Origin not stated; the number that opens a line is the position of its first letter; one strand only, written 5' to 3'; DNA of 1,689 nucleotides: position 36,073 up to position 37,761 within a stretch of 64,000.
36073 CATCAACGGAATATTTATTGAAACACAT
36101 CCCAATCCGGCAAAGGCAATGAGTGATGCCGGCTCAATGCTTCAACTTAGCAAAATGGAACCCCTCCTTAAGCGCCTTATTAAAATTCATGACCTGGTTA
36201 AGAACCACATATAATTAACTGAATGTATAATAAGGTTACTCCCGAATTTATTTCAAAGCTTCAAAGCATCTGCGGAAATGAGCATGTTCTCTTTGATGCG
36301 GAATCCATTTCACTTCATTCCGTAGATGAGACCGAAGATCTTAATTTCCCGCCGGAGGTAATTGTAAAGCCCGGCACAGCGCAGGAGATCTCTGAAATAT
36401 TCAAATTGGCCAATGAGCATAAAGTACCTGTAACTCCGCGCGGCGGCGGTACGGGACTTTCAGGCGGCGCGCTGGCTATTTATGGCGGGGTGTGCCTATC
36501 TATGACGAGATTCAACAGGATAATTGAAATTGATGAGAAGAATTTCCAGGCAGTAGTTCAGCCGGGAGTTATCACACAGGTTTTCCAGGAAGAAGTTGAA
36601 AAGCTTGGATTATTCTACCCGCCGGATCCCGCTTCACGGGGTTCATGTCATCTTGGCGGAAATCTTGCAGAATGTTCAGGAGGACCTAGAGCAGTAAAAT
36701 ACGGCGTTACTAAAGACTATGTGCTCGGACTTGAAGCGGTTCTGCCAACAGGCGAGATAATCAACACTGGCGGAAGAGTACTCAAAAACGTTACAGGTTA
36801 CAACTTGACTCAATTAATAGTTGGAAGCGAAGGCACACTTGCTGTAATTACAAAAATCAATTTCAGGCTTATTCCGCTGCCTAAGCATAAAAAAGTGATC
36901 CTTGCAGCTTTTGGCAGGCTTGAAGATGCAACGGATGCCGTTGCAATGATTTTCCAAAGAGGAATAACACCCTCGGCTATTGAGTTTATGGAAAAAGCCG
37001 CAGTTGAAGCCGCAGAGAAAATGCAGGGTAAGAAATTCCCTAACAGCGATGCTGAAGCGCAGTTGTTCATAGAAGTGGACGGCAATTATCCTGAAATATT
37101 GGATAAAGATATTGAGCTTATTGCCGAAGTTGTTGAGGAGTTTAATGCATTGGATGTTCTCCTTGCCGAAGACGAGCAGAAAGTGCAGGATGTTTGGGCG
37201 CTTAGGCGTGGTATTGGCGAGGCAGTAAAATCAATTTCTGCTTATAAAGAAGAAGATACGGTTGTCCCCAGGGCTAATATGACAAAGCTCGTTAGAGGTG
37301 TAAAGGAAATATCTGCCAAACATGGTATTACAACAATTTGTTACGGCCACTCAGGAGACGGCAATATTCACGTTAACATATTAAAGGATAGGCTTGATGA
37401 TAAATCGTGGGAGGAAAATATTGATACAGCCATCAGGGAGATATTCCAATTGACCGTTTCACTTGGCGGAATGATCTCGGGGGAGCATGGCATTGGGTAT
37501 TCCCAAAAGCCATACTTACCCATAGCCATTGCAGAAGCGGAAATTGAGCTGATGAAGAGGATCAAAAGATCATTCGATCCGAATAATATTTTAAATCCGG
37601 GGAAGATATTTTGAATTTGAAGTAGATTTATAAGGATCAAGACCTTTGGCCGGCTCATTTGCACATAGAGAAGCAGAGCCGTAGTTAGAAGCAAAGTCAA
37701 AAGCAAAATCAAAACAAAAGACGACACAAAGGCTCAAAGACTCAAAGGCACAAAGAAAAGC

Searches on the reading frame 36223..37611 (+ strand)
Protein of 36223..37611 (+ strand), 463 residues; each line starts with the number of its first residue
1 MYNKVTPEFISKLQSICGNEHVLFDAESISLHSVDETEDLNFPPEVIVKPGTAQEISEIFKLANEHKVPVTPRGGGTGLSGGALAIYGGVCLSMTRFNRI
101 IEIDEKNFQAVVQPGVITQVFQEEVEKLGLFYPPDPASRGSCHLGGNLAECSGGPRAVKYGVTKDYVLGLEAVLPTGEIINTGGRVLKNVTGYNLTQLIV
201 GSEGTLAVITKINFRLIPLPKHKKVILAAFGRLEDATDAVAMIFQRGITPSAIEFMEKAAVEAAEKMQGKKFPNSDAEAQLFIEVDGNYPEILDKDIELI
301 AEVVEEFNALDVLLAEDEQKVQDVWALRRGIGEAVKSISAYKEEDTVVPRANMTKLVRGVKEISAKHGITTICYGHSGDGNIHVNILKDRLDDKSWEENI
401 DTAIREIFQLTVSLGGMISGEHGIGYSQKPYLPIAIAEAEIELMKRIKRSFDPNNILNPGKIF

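Call 12: find_encoding_contigs(protein=window:36223-37611:+, flank=4000, max_places=10)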
Protein window:36223-37611:+ (463 aa): 3 contigs read that carry it; 2 places shown.
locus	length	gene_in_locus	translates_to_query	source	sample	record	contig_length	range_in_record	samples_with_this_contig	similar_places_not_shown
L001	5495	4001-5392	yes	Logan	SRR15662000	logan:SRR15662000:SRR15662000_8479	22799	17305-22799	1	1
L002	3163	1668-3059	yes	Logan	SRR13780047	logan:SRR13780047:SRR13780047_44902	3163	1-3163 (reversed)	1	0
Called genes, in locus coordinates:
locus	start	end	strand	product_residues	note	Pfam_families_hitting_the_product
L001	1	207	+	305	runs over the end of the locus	PF12844:HTH_19, PF13413:HTH_25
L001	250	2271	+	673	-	PF22745:Nlig-Ia, PF01653:DNA_ligase_aden, PF03120:OB_DNA_ligase, PF03119:DNA_ligase_ZBD, PF12826:HHH_2, PF14520:HHH_5 (weak), PF00533:BRCT, PF12738:PTCB-BRCT, +1 more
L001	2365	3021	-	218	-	-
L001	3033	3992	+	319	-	PF00793:DAHP_synth_1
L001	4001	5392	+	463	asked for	PF01565:FAD_binding_4, PF02913:FAD-oxidase_C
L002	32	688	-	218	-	-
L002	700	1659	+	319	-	PF00793:DAHP_synth_1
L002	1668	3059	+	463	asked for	PF01565:FAD_binding_4, PF02913:FAD-oxidase_C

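Call 19: find_homologous_proteins(query=window:36223-37611:+, max_evalue=1e-100)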
Query window:36223-37611:+ (463 aa): 7998 proteins with E <= 1e-100 among 8000 candidates; the best 120 are listed.
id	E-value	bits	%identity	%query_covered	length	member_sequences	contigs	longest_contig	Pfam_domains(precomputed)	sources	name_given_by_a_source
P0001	2.4e-281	951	92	100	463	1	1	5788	PF01565.29,PF02913.25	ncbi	-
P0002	5.3e-280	947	91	100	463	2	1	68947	PF01565.29,PF02913.25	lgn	-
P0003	9.8e-272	919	87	100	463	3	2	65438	PF01565.29,PF02913.25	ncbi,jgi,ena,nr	ncbi:MAG: FAD-binding protein [Ignavibacteria bacterium]|nr:FAD-binding protein [Ignavibacteria bact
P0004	1.0e-271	919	87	100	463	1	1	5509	PF01565.29,PF02913.25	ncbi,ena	-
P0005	1.5e-271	919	87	100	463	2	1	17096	PF01565.29,PF02913.25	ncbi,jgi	-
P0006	1.6e-271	919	88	100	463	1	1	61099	PF01565.29,PF02913.25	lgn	-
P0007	3.8e-271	918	87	100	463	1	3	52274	PF01565.29,PF02913.25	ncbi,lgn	-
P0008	9.7e-271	916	87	100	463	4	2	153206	PF01565.29,PF02913.25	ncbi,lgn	-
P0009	1.0e-270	916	87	100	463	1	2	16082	PF01565.29,PF02913.25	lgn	-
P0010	2.0e-270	915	87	100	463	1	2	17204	PF01565.29,PF02913.25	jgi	-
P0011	2.6e-270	915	88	100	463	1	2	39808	PF01565.29,PF02913.25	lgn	-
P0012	4.3e-270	914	88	100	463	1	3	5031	PF01565.29,PF02913.25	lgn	-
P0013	5.9e-270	914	88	100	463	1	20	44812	PF01565.29,PF02913.25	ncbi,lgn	-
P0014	7.6e-270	913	88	100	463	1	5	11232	PF01565.29,PF02913.25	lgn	-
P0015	8.8e-270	913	88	100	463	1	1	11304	PF01565.29,PF02913.25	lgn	-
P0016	1.2e-269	913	88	100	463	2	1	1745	PF01565.29,PF02913.25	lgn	-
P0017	1.3e-269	913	88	100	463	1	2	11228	PF01565.29,PF02913.25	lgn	-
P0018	1.4e-269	912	86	100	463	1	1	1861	PF01565.29,PF02913.25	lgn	-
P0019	2.1e-269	912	88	100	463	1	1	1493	PF01565.29,PF02913.25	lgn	-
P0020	2.8e-269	911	87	100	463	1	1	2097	PF01565.29,PF02913.25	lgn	-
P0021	3.0e-269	911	87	100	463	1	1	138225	PF01565.29,PF02913.25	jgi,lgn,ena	-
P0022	6.7e-269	910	87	100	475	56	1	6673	PF01565.29,PF02913.25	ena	-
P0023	1.3e-268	909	86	100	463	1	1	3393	PF01565.29,PF02913.25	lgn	-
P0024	4.5e-268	907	86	100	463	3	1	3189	PF01565.29,PF02913.25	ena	-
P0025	7.8e-268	907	86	100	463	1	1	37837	PF01565.29,PF02913.25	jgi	jgi:glycolate oxidase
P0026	2.7e-266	902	86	100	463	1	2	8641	PF01565.29,PF02913.25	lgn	-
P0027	4.3e-266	901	86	100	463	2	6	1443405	PF01565.29,PF02913.25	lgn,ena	-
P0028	3.1e-265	898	85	100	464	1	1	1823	PF01565.29,PF02913.25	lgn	-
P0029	4.8e-265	897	86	100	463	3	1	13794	PF01565.29,PF02913.25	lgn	-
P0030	4.9e-265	897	86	100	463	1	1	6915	PF01565.29,PF02913.25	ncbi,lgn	-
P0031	2.0e-264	895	85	100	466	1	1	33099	PF01565.29,PF02913.25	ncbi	-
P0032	2.9e-263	892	85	100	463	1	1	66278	PF01565.29,PF02913.25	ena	-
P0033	1.4e-262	889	85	100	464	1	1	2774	PF01565.29,PF02913.25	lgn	-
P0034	2.2e-262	889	85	100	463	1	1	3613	PF01565.29,PF02913.25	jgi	jgi:glycolate oxidase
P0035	2.5e-262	888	85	100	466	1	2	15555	PF01565.29,PF02913.25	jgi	jgi:glycolate oxidase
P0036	3.3e-262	888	84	100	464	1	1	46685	PF01565.29,PF02913.25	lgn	-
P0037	7.9e-262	887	84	100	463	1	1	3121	PF01565.29,PF02913.25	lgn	-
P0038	1.4e-261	886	85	100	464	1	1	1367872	PF01565.29,PF02913.25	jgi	jgi:glycolate oxidase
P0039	1.7e-261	886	84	100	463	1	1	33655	PF01565.29,PF02913.25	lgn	-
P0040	2.1e-261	885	83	100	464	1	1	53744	PF01565.29,PF02913.25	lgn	-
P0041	3.0e-261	885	84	100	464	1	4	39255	PF01565.29,PF02913.25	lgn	-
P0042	4.1e-261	884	85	100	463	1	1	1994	PF01565.29,PF02913.25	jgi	-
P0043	6.2e-261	884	85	100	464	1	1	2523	PF01565.29,PF02913.25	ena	-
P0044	8.1e-261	884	84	100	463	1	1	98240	PF01565.29,PF02913.25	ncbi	-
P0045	3.6e-260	881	84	100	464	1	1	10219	PF01565.29,PF02913.25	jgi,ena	-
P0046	1.0e-259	880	84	100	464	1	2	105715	PF01565.29,PF02913.25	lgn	-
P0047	1.5e-259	879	83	100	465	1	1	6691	PF01565.29,PF02913.25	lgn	-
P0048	3.1e-259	878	83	100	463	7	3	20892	PF01565.29,PF02913.25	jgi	-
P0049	7.4e-259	877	84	100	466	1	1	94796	PF01565.29,PF02913.25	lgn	-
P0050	3.6e-258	875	83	100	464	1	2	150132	PF01565.29,PF02913.25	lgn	-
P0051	3.7e-258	875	83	100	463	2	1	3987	PF01565.29,PF02913.25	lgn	-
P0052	7.4e-258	874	84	100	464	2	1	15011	PF01565.29,PF02913.25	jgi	jgi:glycolate oxidase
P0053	1.3e-257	873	84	100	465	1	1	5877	PF01565.29,PF02913.25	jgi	jgi:glycolate oxidase subunit GlcD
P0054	2.6e-257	872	84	100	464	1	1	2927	PF01565.29,PF02913.25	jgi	-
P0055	5.0e-257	871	84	100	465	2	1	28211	PF01565.29,PF02913.25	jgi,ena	-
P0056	4.6e-256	868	83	100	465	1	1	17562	PF01565.29,PF02913.25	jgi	-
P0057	4.7e-256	868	83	100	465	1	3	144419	PF01565.29,PF02913.25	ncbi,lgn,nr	ncbi:MAG: FAD-binding protein [Chlorobi bacterium]|nr:FAD-binding protein [Chlorobiota bacterium] MC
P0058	7.0e-256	867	84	100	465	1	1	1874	PF01565.29,PF02913.25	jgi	-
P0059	5.0e-255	864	82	100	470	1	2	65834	PF01565.29,PF02913.25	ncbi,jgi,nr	ncbi:MAG: FAD-binding protein [Ignavibacteriae bacterium]|nr:MAG: FAD-binding protein [Ignavibacteri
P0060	6.8e-255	864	82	100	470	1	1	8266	PF01565.29,PF02913.25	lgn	-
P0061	9.2e-255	864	84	100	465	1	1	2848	PF01565.29,PF02913.25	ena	-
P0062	4.3e-254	861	82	100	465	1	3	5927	PF01565.29,PF02913.25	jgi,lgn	jgi:glycolate oxidase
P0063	5.5e-254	861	82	100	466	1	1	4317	PF01565.29,PF02913.25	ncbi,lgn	-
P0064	8.4e-254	860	82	100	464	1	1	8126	PF01565.29,PF02913.25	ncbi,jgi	ncbi:MAG TPA: FAD-linked oxidase C-terminal domain-containing protein [Ignavibacteria bacterium]|jgi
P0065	3.8e-253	858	81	100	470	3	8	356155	PF01565.29,PF02913.25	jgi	jgi:glycolate oxidase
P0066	4.7e-253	858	83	100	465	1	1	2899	PF01565.29,PF02913.25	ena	-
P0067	5.9e-253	858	82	100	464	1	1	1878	PF01565.29,PF02913.25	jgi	jgi:glycolate oxidase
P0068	6.0e-253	858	83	100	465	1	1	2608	PF01565.29,PF02913.25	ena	-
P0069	2.1e-252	856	81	100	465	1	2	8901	PF01565.29,PF02913.25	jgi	jgi:glycolate oxidase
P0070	4.1e-252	855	82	100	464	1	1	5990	PF01565.29,PF02913.25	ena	-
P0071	9.1e-252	854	81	100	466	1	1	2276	PF01565.29,PF02913.25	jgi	jgi:glycolate oxidase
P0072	1.0e-251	853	82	100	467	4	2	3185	PF01565.29,PF02913.25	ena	-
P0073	1.5e-251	853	81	100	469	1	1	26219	PF01565.29,PF02913.25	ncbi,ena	-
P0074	3.3e-251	852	82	100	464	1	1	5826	PF01565.29,PF02913.25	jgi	jgi:glycolate oxidase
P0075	4.2e-251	851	81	100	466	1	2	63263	PF01565.29,PF02913.25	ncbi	-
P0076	4.6e-251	851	81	100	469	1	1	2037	PF01565.29,PF02913.25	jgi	jgi:glycolate oxidase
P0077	6.5e-251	851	82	100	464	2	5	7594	PF01565.29,PF02913.25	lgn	-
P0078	3.4e-250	848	81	100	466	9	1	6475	PF01565.29,PF02913.25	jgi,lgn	-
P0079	1.6e-249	846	80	100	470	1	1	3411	PF01565.29,PF02913.25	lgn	-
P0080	3.2e-249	845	81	100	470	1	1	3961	PF01565.29,PF02913.25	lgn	-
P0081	1.4e-248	843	81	100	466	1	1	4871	PF01565.29,PF02913.25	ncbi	-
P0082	1.6e-248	843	81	100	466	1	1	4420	PF01565.29,PF02913.25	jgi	jgi:glycolate oxidase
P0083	4.3e-248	842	80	100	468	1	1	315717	PF01565.29,PF02913.25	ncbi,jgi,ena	-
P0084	2.0e-247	839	82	100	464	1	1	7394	PF01565.29,PF02913.25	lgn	-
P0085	3.3e-247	839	80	100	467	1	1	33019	PF01565.29,PF02913.25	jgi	jgi:glycolate oxidase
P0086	5.4e-247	838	87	92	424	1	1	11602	PF01565.29,PF02913.25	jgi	jgi:glycolate oxidase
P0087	5.7e-247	838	80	100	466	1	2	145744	PF01565.29,PF02913.25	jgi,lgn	jgi:glycolate oxidase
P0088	7.1e-247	838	80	100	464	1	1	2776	PF01565.29,PF02913.25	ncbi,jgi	-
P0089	1.3e-246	837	81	100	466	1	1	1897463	PF01565.29,PF02913.25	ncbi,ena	-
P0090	2.0e-246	836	80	100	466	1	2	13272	PF01565.29,PF02913.25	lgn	-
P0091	6.4e-246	834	84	94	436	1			PF01565.29,PF02913.25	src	-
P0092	6.4e-246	834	80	100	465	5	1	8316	PF01565.29,PF02913.25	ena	-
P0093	9.7e-246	834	79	100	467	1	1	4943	PF01565.29,PF02913.25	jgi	-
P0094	4.2e-245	832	80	100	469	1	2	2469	PF01565.29,PF02913.25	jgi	-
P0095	4.9e-244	828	79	100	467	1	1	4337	PF01565.29,PF02913.25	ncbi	-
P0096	5.8e-244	828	80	99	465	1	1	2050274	PF01565.29,PF02913.25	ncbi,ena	-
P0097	8.5e-244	827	79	100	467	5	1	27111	PF01565.29,PF02913.25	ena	-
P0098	2.3e-243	826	79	100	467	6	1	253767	PF01565.29,PF02913.25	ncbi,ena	-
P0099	2.7e-243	826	79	100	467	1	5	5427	PF01565.29,PF02913.25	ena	-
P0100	9.7e-243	824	79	100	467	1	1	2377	PF01565.29,PF02913.25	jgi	-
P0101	1.9e-242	823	79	100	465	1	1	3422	PF01565.29,PF02913.25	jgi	jgi:glycolate oxidase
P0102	3.0e-242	822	77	100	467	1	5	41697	PF01565.29,PF02913.25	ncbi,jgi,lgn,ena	ncbi:MAG: FAD-linked oxidase C-terminal domain-containing protein [Ignavibacteria bacterium]|jgi:gly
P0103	4.5e-242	822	79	100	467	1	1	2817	PF01565.29,PF02913.25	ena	-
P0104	4.8e-242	822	79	100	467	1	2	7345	PF01565.29,PF02913.25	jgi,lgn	jgi:glycolate oxidase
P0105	5.8e-242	821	78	100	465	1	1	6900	PF01565.29,PF02913.25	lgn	-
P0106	8.9e-242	821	79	100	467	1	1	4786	PF01565.29,PF02913.25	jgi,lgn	-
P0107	9.7e-242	821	79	100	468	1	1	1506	PF01565.29,PF02913.25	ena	-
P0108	1.7e-241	820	79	100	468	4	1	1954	PF01565.29,PF02913.25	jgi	jgi:glycolate oxidase subunit GlcD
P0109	3.2e-240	816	78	100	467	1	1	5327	PF01565.29,PF02913.25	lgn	-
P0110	1.1e-239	814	79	100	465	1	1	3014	PF01565.29,PF02913.25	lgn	-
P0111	1.2e-239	814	78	100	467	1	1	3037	PF01565.29,PF02913.25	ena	-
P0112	2.8e-239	813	77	100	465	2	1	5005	PF01565.29,PF02913.25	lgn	-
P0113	3.2e-239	812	76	100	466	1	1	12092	PF01565.29,PF02913.25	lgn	-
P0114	3.3e-239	812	77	100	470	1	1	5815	PF01565.29,PF02913.25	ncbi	-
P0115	4.5e-239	812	78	100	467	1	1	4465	PF01565.29,PF02913.25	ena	-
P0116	7.4e-239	811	77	100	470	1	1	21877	PF01565.29,PF02913.25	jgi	-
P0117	1.4e-238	810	76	100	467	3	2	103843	PF01565.29,PF02913.25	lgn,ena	-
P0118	1.8e-238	810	78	100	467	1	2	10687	PF01565.29,PF02913.25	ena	-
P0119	1.9e-238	810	76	100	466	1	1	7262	PF01565.29,PF02913.25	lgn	-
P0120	2.6e-238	809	78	100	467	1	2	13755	PF01565.29,PF02913.25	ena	-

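Call 21: find_encoding_contigs(protein=P0002, flank=3000, max_places=3)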
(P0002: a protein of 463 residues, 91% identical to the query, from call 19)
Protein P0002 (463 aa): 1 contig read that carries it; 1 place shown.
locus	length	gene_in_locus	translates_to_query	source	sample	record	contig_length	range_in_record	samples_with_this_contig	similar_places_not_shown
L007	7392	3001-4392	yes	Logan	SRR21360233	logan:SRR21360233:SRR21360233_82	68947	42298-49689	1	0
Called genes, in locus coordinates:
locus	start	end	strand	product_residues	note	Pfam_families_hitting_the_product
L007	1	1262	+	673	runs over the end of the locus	PF22745:Nlig-Ia, PF01653:DNA_ligase_aden, PF03120:OB_DNA_ligase, PF03119:DNA_ligase_ZBD, PF12826:HHH_2, PF14520:HHH_5 (weak), PF00533:BRCT, PF12738:PTCB-BRCT (weak)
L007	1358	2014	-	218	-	-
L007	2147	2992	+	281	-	PF00793:DAHP_synth_1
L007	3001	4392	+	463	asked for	PF01565:FAD_binding_4, PF02913:FAD-oxidase_C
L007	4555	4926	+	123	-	PF13366:PDDEXK_3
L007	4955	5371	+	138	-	PF13279:4HBT_2, PF03061:4HBT (weak)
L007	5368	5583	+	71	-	PF03966:Trm112p (weak)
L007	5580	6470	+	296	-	PF02749:QRPTase_N, PF01729:QRPTase_C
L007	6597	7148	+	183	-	-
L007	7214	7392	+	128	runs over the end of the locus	-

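Call 22: find_encoding_contigs(protein=P0001, flank=3000, max_places=3)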
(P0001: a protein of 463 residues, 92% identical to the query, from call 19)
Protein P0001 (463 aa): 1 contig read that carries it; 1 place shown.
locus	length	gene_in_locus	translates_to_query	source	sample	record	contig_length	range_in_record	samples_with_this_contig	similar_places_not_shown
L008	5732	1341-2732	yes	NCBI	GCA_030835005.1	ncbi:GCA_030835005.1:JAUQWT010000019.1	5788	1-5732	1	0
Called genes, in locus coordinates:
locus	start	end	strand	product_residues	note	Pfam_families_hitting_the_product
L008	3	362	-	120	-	?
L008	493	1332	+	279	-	PF00793:DAHP_synth_1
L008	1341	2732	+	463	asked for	PF01565:FAD_binding_4, PF02913:FAD-oxidase_C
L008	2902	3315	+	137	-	PF13279:4HBT_2, PF03061:4HBT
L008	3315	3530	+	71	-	-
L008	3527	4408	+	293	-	PF02749:QRPTase_N, PF01729:QRPTase_C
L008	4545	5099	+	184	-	-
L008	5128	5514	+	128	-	-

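Call 23: find_encoding_contigs(protein=P0003, flank=3000, max_places=3)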
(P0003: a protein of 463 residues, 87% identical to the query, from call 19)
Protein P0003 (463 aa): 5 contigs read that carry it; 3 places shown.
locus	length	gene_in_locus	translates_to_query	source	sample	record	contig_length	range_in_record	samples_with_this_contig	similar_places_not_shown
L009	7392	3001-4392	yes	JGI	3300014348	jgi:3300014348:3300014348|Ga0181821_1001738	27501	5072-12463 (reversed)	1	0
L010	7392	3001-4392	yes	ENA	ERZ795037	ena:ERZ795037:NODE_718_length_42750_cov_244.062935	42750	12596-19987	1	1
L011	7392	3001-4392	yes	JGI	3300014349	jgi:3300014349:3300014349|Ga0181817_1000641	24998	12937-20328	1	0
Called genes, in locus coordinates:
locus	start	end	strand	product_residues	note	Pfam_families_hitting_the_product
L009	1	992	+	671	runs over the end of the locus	PF22745:Nlig-Ia, PF01653:DNA_ligase_aden, PF03120:OB_DNA_ligase, PF03119:DNA_ligase_ZBD, PF12826:HHH_2, PF14520:HHH_5 (weak), PF00533:BRCT, PF12738:PTCB-BRCT (weak), +1 more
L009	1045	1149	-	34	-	-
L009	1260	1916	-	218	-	-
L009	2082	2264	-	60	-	-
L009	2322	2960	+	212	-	-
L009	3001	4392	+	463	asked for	PF01565:FAD_binding_4, PF02913:FAD-oxidase_C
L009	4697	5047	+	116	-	PF03061:4HBT, PF13279:4HBT_2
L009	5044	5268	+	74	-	PF03966:Trm112p (weak)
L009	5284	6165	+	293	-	PF02749:QRPTase_N, PF01729:QRPTase_C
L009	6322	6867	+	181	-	-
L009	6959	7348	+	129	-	-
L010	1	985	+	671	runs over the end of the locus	PF22745:Nlig-Ia, PF01653:DNA_ligase_aden, PF03120:OB_DNA_ligase, PF03119:DNA_ligase_ZBD, PF12826:HHH_2, PF14520:HHH_5 (weak), PF00533:BRCT, PF12738:PTCB-BRCT (weak), +1 more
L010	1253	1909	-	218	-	-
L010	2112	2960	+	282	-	PF00793:DAHP_synth_1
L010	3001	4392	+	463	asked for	PF01565:FAD_binding_4, PF02913:FAD-oxidase_C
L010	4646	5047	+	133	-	PF13279:4HBT_2, PF03061:4HBT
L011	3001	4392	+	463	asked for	PF01565:FAD_binding_4, PF02913:FAD-oxidase_C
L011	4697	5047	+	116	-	PF03061:4HBT, PF13279:4HBT_2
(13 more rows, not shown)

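Call 37: find_related_loci(query=window:36223-37611:+, collection=metagenome_contigs, flank=2000)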
Query window:36223-37611:+ (463 aa) in metagenome_contigs; peptide patterns used: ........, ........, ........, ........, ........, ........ (x = any residue, [..] = any of these).
600 stretches matched a pattern (row limit reached: there are more); 581 encode a relative of the query (tblastn E <= 1e-3); the best 80 are kept; 80 distinct loci.
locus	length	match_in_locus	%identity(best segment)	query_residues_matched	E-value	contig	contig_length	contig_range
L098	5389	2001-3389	88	1-463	0e+0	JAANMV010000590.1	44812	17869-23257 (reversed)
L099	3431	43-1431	84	1-463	0e+0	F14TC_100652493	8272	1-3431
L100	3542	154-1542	84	1-463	0e+0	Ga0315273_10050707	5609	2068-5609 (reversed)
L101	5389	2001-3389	83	1-463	0e+0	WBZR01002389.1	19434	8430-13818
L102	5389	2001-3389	82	1-463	0e+0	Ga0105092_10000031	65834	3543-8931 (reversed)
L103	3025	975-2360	73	2-463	0e+0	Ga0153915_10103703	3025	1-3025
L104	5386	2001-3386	73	2-463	0e+0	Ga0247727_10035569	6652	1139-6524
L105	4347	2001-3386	71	2-463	0e+0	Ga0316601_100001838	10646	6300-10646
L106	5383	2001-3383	70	3-463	0e+0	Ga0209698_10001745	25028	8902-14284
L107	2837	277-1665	69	1-463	0e+0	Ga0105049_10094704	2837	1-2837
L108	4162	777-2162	65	2-463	0e+0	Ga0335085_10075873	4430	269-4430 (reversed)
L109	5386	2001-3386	67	2-463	0e+0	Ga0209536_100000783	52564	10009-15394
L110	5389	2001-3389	60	1-463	0e+0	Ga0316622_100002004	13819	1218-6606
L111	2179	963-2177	70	1-405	0e+0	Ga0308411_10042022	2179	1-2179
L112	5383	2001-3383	62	3-463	0e+0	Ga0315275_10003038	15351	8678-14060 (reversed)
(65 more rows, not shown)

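Call 44: search_protein_families(library=pfam, max_evalue=1, proteins=[L007:4555-4923:+])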
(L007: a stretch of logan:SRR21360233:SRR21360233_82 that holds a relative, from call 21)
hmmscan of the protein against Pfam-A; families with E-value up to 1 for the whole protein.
L007:4555-4923:+ (123 aa): 2 families
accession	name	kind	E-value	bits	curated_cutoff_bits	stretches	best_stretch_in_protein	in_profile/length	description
PF13366.12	PDDEXK_3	-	3.1e-38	131.2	22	1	4-121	1-117/117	PD-(D/E)XK nuclease superfamily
PF01930.23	Cas_Cas4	-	0.16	12.5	22.7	1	38-105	30-97/160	Domain of unknown function DUF83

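Call 54: find_encoding_contigs(protein=P0006, flank=1500, max_places=2)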
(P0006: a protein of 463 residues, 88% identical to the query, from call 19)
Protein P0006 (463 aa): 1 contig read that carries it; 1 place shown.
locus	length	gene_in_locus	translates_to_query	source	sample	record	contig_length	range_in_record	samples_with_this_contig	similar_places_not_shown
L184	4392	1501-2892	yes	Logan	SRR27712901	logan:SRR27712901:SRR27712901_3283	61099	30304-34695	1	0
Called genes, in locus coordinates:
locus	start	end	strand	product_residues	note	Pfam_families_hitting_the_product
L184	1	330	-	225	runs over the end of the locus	-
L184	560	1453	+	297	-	PF00793:DAHP_synth_1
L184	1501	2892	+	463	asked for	PF01565:FAD_binding_4, PF02913:FAD-oxidase_C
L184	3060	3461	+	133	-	PF13279:4HBT_2, PF03061:4HBT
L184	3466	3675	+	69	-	PF03966:Trm112p (weak)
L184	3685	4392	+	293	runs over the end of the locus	PF02749:QRPTase_N, PF01729:QRPTase_C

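Call 55: find_encoding_contigs(protein=P0008, flank=1500, max_places=2)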
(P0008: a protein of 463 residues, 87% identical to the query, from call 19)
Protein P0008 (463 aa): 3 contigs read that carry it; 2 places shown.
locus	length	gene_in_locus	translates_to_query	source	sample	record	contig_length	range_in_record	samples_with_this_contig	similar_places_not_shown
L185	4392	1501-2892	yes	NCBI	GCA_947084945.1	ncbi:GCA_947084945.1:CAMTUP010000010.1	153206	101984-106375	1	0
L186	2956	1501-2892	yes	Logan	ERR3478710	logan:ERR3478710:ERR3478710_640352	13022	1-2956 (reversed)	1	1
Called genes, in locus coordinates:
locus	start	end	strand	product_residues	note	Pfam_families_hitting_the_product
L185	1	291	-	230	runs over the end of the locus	-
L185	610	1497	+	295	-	PF00793:DAHP_synth_1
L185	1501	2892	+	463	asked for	PF01565:FAD_binding_4, PF02913:FAD-oxidase_C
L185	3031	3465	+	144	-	PF13279:4HBT_2, PF03061:4HBT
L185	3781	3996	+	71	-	-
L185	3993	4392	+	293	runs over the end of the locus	PF02749:QRPTase_N, PF01729:QRPTase_C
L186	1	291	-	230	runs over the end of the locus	-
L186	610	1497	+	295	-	PF00793:DAHP_synth_1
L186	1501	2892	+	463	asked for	PF01565:FAD_binding_4, PF02913:FAD-oxidase_C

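Call 56: find_encoding_contigs(protein=P0021, flank=1500, max_places=2)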
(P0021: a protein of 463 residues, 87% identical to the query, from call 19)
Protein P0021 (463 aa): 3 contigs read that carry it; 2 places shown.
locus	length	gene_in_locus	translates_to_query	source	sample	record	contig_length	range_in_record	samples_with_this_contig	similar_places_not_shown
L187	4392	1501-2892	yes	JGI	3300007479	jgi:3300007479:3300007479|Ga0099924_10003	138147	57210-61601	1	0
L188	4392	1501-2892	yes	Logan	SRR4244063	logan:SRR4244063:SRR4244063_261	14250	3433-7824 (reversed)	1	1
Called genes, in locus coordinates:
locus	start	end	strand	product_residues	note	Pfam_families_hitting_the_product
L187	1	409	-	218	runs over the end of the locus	-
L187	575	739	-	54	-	-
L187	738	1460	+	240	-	PF00793:DAHP_synth_1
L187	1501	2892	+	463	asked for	PF01565:FAD_binding_4, PF02913:FAD-oxidase_C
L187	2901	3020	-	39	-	-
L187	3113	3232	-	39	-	-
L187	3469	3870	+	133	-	PF13279:4HBT_2, PF03061:4HBT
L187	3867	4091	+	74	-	PF03966:Trm112p (weak)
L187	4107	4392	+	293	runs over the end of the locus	PF02749:QRPTase_N, PF01729:QRPTase_C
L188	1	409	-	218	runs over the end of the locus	-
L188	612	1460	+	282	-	PF00793:DAHP_synth_1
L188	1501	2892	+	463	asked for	PF01565:FAD_binding_4, PF02913:FAD-oxidase_C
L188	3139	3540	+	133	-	PF13279:4HBT_2, PF03061:4HBT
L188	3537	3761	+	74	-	PF03966:Trm112p (weak)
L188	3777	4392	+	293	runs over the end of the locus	PF02749:QRPTase_N, PF01729:QRPTase_C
